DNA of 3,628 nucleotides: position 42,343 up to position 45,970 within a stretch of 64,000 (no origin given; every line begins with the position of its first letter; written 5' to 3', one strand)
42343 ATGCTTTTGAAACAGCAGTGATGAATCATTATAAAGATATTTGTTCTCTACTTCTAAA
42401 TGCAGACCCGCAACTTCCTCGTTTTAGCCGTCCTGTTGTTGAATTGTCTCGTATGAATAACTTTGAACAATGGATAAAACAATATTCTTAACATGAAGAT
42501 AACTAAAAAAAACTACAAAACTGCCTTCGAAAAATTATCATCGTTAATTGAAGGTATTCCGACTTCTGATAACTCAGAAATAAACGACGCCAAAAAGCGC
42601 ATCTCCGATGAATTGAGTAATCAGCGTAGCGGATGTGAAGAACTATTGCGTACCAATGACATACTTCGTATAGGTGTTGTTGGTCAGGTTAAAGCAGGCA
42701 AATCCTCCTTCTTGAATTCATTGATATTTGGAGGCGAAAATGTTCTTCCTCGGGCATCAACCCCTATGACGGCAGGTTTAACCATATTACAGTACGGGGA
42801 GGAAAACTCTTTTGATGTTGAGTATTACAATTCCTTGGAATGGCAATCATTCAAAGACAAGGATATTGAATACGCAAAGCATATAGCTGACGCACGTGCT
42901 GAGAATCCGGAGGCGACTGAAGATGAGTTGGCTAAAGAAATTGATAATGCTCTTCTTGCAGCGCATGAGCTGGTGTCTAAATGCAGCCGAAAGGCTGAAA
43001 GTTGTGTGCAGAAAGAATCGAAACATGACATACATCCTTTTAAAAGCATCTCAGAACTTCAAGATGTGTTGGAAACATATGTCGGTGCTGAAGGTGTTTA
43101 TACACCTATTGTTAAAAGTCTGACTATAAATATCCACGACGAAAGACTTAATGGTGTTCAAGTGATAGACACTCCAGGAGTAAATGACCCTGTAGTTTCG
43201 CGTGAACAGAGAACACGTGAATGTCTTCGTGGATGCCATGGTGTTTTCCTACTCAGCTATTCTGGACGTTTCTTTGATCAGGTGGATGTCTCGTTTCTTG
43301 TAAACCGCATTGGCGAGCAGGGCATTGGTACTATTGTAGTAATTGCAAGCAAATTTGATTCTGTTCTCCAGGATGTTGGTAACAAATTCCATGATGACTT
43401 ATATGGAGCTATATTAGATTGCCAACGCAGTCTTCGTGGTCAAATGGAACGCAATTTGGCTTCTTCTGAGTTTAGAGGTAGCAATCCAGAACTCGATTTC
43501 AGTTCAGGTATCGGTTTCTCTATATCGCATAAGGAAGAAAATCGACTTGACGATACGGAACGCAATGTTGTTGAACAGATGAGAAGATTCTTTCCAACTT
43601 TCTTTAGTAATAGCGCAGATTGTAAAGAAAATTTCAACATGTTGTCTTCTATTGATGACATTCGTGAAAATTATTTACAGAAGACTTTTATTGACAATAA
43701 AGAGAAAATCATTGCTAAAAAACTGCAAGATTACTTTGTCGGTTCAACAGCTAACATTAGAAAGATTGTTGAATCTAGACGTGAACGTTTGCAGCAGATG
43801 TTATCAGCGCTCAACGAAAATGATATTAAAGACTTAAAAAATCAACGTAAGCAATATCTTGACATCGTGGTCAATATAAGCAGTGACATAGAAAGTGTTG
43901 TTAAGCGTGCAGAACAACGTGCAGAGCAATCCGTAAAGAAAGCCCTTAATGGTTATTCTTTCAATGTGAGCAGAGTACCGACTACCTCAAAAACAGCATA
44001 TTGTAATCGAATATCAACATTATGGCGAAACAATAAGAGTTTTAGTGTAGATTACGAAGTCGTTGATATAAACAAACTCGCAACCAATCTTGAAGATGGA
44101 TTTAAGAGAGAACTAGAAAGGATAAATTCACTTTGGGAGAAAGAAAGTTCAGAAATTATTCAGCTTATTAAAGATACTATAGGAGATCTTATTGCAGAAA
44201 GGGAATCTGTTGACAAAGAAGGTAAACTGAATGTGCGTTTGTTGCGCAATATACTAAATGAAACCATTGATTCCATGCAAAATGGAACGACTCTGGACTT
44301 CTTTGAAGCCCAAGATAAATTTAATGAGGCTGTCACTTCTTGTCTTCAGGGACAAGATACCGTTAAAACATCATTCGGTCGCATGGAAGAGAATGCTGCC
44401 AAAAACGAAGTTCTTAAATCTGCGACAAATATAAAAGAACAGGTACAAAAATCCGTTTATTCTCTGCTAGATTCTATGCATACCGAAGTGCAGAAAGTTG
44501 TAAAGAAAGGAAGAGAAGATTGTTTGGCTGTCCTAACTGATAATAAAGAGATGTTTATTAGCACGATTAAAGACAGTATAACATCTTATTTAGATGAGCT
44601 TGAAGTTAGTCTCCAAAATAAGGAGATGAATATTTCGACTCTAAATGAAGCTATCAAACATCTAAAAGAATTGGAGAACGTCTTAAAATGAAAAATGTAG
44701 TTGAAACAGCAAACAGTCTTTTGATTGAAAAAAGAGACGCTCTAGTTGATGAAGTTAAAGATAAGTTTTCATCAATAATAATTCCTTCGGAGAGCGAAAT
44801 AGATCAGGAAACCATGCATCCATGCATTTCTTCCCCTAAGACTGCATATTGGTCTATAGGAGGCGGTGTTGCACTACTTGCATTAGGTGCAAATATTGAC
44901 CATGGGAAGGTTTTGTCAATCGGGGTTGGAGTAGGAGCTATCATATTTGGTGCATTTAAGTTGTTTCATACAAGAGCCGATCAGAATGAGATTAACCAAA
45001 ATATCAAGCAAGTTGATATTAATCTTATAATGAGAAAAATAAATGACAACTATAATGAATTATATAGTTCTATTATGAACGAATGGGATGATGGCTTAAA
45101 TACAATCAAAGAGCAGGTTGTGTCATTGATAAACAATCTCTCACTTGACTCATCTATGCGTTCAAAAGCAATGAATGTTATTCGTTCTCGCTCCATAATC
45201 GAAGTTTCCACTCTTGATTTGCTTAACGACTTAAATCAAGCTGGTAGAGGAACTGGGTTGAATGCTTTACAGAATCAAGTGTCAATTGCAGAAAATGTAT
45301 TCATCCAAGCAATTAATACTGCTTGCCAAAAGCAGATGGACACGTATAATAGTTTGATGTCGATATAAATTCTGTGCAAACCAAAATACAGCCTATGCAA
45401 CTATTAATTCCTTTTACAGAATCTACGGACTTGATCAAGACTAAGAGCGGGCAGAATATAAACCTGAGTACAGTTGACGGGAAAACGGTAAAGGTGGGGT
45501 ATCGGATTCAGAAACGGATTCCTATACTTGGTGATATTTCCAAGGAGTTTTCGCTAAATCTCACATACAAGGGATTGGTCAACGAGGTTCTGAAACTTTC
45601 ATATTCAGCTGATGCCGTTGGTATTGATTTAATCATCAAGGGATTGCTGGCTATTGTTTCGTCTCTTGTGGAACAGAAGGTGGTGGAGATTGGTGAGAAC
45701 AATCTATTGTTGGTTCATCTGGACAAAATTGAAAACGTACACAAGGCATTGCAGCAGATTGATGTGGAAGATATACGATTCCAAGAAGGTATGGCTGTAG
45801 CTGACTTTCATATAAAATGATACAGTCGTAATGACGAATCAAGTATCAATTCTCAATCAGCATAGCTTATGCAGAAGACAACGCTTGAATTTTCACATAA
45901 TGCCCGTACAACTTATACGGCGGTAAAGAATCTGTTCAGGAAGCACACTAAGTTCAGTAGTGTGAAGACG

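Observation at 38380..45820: AT-rich seven-gene operon built around three tandem dynamin-like GTPases: candidate undescribed membrane-surveillance/defence system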

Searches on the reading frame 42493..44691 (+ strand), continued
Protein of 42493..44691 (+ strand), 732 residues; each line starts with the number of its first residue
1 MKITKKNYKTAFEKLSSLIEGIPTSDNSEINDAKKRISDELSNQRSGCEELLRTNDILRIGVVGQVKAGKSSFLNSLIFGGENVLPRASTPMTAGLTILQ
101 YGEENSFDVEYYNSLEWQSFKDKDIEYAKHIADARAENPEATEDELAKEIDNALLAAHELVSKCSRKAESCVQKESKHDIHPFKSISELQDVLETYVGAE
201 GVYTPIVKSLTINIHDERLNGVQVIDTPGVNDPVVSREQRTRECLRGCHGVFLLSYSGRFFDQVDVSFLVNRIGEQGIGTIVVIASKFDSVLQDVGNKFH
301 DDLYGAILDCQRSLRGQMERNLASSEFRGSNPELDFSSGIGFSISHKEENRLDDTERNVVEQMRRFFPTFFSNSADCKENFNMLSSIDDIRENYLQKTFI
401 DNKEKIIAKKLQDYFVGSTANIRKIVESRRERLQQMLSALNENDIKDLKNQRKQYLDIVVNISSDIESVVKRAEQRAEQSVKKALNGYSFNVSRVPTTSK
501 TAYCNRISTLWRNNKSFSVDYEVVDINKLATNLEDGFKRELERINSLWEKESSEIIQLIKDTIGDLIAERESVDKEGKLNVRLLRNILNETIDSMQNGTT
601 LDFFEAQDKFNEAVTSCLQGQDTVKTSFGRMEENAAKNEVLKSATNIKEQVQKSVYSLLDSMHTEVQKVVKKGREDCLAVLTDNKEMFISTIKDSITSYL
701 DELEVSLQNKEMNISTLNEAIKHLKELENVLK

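Call 91: search_protein_families(library=padloc, proteins=[L054:51-1652:+, L054:1642-3357:+, L028:3746-5380:+, L086:6162-7853:+, L086:7875-10049:+, L086:10051-11268:+, L086:11261-13750:+, L044:6478-8178:+, L044:8260-9912:+, L044:9794-12148:+], max_evalue=0.001)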
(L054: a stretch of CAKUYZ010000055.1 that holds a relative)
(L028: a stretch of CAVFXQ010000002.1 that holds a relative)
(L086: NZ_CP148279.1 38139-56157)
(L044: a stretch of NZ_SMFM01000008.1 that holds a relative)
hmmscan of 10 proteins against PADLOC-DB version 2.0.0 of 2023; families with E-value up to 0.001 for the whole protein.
L054:51-1652:+ (534 aa): 3 families
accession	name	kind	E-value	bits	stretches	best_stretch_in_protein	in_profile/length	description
PDLC03841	LeoBC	-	2.1e-39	134.1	1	3-438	151-593/601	-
PDLC03839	LeoA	-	1.3e-09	35.7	1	3-361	133-516/559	-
PDLC03842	LeoB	-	7.4e-06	23.1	1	160-358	304-519/568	-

L054:1642-3357:+ (572 aa): 3 families
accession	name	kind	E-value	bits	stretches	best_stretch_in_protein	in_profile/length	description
PDLC03839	LeoA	-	2.8e-92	308.6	1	6-569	10-554/559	-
PDLC03841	LeoBC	-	8.3e-29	99.1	2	31-133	55-160/601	-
PDLC03840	LeoA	-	4.4e-12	43.8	1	440-565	444-566/577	-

L028:3746-5380:+ (545 aa): 0 families

L086:6162-7853:+ (563 aa): 1 family
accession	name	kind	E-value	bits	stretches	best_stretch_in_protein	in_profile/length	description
PDLC03839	LeoA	-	5.7e-07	27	1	34-83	49-102/559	-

L086:7875-10049:+ (724 aa): 1 family
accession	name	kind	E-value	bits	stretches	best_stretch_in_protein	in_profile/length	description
PDLC03841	LeoBC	-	1.1e-08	32.8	1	38-510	55-385/601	-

L086:10051-11268:+ (405 aa): 2 families
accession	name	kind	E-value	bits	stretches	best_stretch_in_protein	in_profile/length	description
PDLC03841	LeoBC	-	3.5e-05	21.1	1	47-266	32-190/601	-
PDLC03839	LeoA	-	0.00067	16.9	0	95-132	57-97/559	-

L086:11261-13750:+ (829 aa): 0 families

L044:6478-8178:+ (567 aa): 2 families
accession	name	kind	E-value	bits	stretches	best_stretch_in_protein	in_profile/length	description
PDLC03839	LeoA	-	1.7e-08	32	1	12-85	14-94/559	-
PDLC03841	LeoBC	-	2.1e-08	31.7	1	269-546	299-581/601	-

L044:8260-9912:+ (550 aa): 1 family
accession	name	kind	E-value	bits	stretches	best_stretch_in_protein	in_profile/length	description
PDLC03839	LeoA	-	0.0009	16.4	0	86-150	43-100/559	-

L044:9794-12148:+ (784 aa): 1 family
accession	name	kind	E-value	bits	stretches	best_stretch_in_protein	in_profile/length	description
PDLC03841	LeoBC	-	7.6e-09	33.2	1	46-336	24-193/601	-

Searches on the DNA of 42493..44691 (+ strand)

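Call 68: search_dna_similar(query=L086:6162-13750:+, collection=ecoli_genomes, mode=near, max_rows=8)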
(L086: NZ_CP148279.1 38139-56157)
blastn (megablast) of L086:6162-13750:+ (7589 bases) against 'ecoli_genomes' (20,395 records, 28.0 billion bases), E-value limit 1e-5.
Records with a match: 5; places in all: 5; records where one place covers at least 80% of the query: 5.
Genomes with a match: 5 of 5426; with a place that covers at least 80% of the query: 5. Places per genome that has any: lowest 1, median 1, highest 1. On chromosomes: 0 places; on plasmids: 5.
Best place of each record, by identity: >=99% 5.
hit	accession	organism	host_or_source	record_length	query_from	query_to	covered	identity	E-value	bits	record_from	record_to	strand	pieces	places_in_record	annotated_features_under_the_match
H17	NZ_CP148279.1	Escherichia coli strain Z1323PEC0011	Dog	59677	1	7589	100%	100.0%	0e+0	14015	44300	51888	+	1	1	CFI-box-CTERM domain-containing protein | dynamin family protein (x3)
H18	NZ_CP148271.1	Escherichia coli strain Z1323PEC0013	Dog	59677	1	7589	100%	100.0%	0e+0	14015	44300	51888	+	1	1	CFI-box-CTERM domain-containing protein | dynamin family protein (x3)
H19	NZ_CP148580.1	Escherichia coli strain Z1322HEC0003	Homo sapiens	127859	1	7589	100%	100.0%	0e+0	14009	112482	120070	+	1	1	CFI-box-CTERM domain-containing protein | dynamin family protein (x3)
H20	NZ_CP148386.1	Escherichia coli strain Z1323HEC0011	Homo sapiens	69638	1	7589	100%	99.9%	0e+0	13988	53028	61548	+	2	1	CFI-box-CTERM domain-containing protein | dynamin family protein (x3) | IS3 family transposase | AL1L pseudoknot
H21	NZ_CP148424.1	Escherichia coli strain Z1323CEC0015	Chicken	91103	1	7589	100%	99.9%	0e+0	13954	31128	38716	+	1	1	CFI-box-CTERM domain-containing protein | dynamin family protein (x3) | hypothetical protein (x2)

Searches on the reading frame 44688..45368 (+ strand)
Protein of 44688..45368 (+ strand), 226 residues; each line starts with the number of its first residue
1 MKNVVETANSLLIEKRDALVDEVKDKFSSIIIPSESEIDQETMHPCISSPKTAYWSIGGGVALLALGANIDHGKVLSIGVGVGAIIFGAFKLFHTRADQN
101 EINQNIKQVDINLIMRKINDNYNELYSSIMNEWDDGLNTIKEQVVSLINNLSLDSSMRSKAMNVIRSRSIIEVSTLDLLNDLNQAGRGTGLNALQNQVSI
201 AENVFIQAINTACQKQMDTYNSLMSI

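Call 4: search_protein_families(library=pfam, proteins=[window:44688-45368:+], max_evalue=0.1)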
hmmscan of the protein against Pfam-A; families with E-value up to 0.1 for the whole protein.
window:44688-45368:+ (226 aa): 2 families
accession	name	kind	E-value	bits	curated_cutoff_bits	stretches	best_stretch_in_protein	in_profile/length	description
PF04803.17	Cor1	-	0.012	16.3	32.1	1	115-158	36-79/132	Cor1/Xlr/Xmr conserved region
PF13926.11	DUF4211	-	0.052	14.1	27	1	99-177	26-105/137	Domain of unknown function (DUF4211)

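Call 5: search_protein_families(library=padloc, proteins=[window:44688-45368:+], max_evalue=0.1)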
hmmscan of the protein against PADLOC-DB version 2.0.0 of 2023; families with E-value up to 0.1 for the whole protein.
window:44688-45368:+ (226 aa): 1 family
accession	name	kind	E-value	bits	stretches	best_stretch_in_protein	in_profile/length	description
PDLC01736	TniQ_IF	-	0.0032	14.7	1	82-168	281-369/400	TniQ_1_I-F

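Call 9: search_protein_families(library=ncbifam, proteins=[window:44688-45368:+], max_evalue=0.01)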
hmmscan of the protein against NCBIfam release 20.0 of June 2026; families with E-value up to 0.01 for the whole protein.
window:44688-45368:+ (226 aa): 0 families

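Call 60: find_homologous_proteins(query=window:44688-45368:+, max_evalue=0.001)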
Query window:44688-45368:+ (226 aa): 1 proteins with E <= 0.001 among 597 candidates.
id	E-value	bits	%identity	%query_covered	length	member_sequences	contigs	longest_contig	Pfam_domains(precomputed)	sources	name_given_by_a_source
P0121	9.9e-139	478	100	100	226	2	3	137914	-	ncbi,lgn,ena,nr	ncbi:MAG: hypothetical protein MJY81_03055 [Bacteroidaceae bacterium]|nr:hypothetical protein [Bacte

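Call 63: find_homologous_proteins(query=A3, max_evalue=0.001)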
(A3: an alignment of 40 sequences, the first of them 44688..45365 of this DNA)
Query A3 (40 sequences) (226 aa, profile of the alignment): 5 proteins with E <= 0.001 among 6512 candidates.
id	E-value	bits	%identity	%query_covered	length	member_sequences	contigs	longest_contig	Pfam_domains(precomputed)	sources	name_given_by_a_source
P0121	1.1e-54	203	100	100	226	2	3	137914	-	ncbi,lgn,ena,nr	ncbi:MAG: hypothetical protein MJY81_03055 [Bacteroidaceae bacterium]|nr:hypothetical protein [Bacte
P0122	1.3e-45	174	19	78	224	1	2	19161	-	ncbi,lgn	-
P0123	2.2e-35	140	-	-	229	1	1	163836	-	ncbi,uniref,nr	ncbi:hypothetical protein [Flavobacterium caseinilyticum]|uniref:Uncharacterized protein n=1 Tax=Fla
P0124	1.5e-30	124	35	9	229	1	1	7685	-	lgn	-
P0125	2.5e-29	120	35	10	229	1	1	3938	-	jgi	jgi:hypothetical protein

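Call 69: predict_structure(alignment_id=A4)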
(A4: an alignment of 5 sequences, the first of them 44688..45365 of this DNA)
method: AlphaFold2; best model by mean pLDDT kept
length: 226 residues; sequences in the alignment: 5
mean_pLDDT: 69.8   pTM: 0.64
mean pLDDT of the five models: 69.8, 69.2, 68.6, 67.6, 65.5
residues with pLDDT >= 90: 87; 70-90: 58; 50-70: 12; < 50: 69
segments of 3 or more residues with pLDDT < 50: 39-107
pLDDT, mean of each block of 10 residues (from residue 1): 96 97 88 60 33 24 29 26 26 30 42 78 87 95 96 95 92 81 73 85 93 97 93
secondary structure, 60 per line:
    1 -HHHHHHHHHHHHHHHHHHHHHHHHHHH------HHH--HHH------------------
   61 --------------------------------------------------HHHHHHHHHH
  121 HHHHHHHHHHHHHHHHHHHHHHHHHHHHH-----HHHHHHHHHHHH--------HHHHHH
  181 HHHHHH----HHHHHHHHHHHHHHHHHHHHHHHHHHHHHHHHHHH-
elements in order: H2-28 H111-149 H155-166 H175-186 H191-225

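Call 74: fold_search(model_id=the predicted structure, library=pdb)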
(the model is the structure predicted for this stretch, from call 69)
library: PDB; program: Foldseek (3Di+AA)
matches with E <= 10: 218; with E <= 0.001: 0
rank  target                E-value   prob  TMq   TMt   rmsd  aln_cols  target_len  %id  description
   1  8w6e_B                6.6e-01  0.44  0.23  0.31  10.8       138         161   10  De novo design of HBC599 binder (released 2024-11-27)
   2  4yuu_Q2               6.6e-01  0.20  0.16  0.28  13.4       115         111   13  Crystal structure of oxygen-evolving photosystem II from a red alga (released 2016-01-20)
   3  6egc                  7.7e-01  0.63  0.31  0.42   8.7       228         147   10  Single-chain version of 2L4HC2_23 (PDB 5J0K) (released 2019-05-29)
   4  4yuu_q1               9.0e-01  0.16  0.16  0.29  13.4       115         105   13  Crystal structure of oxygen-evolving photosystem II from a red alga (released 2016-01-20)
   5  8w6e_A                9.5e-01  0.35  0.24  0.32  10.5       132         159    9  De novo design of HBC599 binder (released 2024-11-27)
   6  4xek_A                1.1e+00  0.20  0.22  0.32  20.0       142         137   18  Pyk2-FAT domain in complex with leupaxin LD4 motif (released 2015-12-30)
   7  8dt0_A                1.2e+00  0.13  0.17  0.25  13.0       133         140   12  Scaffolding protein functional sites using deep learning (released 2022-08-10)
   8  8j5k_Q                1.8e+00  0.08  0.13  0.19  24.1       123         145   11  Structural insights into photosystem II supercomplex and trimeric FCP antennae of a centric diatom Cyclotella meneghin (released 2023-12-20)
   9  9tav_B                1.9e+00  0.15  0.18  0.30  11.0       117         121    6  De novo photoenzyme photoABLE2 in complex with substrate (released 2026-03-25)
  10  8v87_b                1.9e+00  0.15  0.21  0.12  10.2       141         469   11  60S ribosome biogenesis intermediate (Dbp10 post-catalytic structure - Overall map) (released 2024-05-01)
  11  3gm2                  2.0e+00  0.23  0.24  0.39  12.7       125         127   22  Crystal Structure of the Focal Adhesion Targeting (FAT) Domain of Pyk2 (released 2009-05-05)
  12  6db1_B                2.0e+00  0.13  0.16  0.23  11.7       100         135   11  2.0 Angstrom Resolution Crystal Structure of N-Terminal Ligand-Binding Domain of Putative Methyl-Accepting Chemotaxis  (released 2018-05-16)
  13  3gm3                  2.1e+00  0.15  0.22  0.33  19.4       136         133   18  Crystal Structure of the Focal Adhesion Targeting (FAT) Domain of Pyk2 (released 2009-05-05)
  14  4xev_A                2.2e+00  0.21  0.22  0.32  10.7       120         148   19  Fusion of Pyk2-FAT domain with Leupaxin LD1 motif, complexed with Leupaxin LD4 peptide (released 2015-12-30)
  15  8w6f_A                2.2e+00  0.20  0.23  0.31  11.1       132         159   10  Apo structure of HBC binder (released 2024-11-27)
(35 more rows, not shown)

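Call 76: search_protein_representatives(alignment_id=A4)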
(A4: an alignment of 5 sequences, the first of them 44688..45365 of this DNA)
Query: 5 sequences, 225 profile positions. Proteins with E-value up to 0.001 (for the whole library): 137; up to 1e-10: 53; up to 1e-30: 4. The best 137 are listed.
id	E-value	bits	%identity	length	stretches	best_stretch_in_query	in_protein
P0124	1.3e-96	339.0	-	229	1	1-224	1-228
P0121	5.4e-92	323.9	-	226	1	1-225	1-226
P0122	1.4e-84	299.7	-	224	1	10-224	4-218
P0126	3.4e-35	138.1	-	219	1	10-222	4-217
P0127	3.6e-22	95.5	-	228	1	1-224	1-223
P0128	7.6e-22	94.4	-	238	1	15-223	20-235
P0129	8.4e-21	91.0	-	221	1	8-222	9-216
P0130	1.6e-19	86.9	-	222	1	6-223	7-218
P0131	1.4e-18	83.8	-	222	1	2-224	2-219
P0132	3.7e-18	82.4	-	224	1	4-223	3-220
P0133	4.6e-18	82.1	-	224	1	1-224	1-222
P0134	1.3e-17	80.6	-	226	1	12-223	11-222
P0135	3.5e-17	79.2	-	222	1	10-222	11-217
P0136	1.6e-16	77.0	-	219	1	8-222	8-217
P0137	2.0e-16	76.7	-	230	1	12-223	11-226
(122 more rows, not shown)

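Call 88: search_protein_families(library=phrogs, proteins=[window:44688-45368:+], max_evalue=0.01)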
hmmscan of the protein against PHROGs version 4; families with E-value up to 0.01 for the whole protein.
window:44688-45368:+ (226 aa): 0 families

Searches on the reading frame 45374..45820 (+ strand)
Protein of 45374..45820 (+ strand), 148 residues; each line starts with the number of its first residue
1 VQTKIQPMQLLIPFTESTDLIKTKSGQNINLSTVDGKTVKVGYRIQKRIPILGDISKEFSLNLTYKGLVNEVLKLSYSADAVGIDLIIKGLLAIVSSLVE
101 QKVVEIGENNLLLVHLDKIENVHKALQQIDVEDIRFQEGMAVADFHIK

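Call 4: search_protein_families(library=pfam, proteins=[window:45374-45820:+], max_evalue=0.1)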
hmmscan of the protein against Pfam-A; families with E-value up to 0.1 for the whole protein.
window:45374-45820:+ (148 aa): 0 families

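Call 5: search_protein_families(library=padloc, proteins=[window:45374-45820:+], max_evalue=0.1)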
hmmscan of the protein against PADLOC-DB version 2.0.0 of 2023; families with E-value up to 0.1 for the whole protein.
window:45374-45820:+ (148 aa): 0 families

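Call 9: search_protein_families(library=ncbifam, proteins=[window:45374-45820:+], max_evalue=0.01)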
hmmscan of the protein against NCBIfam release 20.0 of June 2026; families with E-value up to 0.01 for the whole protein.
window:45374-45820:+ (148 aa): 0 families

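Call 88: search_protein_families(library=phrogs, proteins=[window:45374-45820:+], max_evalue=0.01)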
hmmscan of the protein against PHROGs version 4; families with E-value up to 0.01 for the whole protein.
window:45374-45820:+ (148 aa): 0 families
